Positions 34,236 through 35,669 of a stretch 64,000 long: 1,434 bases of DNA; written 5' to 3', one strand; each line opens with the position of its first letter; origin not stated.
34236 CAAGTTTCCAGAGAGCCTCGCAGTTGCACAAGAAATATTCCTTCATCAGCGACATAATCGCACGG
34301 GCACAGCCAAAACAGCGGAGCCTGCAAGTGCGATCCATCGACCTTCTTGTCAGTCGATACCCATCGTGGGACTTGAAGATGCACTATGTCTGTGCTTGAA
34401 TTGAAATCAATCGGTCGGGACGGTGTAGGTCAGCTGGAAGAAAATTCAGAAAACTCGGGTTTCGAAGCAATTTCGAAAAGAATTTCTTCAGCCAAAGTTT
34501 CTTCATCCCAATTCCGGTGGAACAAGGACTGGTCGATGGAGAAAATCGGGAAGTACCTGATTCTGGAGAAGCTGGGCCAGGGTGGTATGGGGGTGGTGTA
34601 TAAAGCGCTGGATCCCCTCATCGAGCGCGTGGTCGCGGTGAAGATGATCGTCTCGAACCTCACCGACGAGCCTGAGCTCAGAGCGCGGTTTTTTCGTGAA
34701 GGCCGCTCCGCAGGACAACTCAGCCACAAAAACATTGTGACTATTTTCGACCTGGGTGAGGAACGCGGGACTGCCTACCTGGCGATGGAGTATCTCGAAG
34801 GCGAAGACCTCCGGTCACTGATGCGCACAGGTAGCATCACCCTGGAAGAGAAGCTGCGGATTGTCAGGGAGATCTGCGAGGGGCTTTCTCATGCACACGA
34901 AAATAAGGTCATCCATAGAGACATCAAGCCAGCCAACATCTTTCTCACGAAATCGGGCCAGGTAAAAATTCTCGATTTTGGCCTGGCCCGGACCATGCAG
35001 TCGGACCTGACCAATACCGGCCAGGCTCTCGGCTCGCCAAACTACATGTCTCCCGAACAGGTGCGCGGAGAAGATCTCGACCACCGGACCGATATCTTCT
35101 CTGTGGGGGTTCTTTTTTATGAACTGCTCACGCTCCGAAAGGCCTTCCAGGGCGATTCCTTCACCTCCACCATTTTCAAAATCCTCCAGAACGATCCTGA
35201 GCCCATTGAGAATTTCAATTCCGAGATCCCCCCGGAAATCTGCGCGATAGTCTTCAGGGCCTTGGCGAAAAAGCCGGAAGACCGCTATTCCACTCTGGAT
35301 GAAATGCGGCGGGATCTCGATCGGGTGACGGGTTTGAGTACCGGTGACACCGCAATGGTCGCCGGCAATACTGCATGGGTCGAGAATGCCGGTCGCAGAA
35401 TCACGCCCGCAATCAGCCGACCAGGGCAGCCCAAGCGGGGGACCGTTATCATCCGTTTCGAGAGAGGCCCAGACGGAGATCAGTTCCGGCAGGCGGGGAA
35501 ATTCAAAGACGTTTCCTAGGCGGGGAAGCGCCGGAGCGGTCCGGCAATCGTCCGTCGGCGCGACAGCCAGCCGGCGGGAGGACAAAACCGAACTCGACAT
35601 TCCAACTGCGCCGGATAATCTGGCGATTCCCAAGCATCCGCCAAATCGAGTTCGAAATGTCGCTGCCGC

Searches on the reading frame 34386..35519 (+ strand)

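Call 30: search_protein_families(library=pfam, proteins=[window:34386-35519:+], max_evalue=0.001)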
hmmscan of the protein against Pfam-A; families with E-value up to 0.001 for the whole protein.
window:34386-35519:+ (377 aa): 4 families
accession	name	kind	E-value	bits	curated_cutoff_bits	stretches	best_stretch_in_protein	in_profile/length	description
PF00069.31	Pkinase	-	9.2e-56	189.6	31.7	1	59-303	3-254/263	Protein kinase domain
PF07714.23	PK_Tyr_Ser-Thr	-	2.7e-39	135.5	23.1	1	60-302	4-250/258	Protein tyrosine and serine/threonine kinase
PF03109.22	ABC1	-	3.2e-08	33.5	22.9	1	129-207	142-220/244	ABC1 atypical kinase-like domain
PF01636.29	APH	-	2.2e-05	24.8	23.2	0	174-202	169-198/239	Phosphotransferase enzyme family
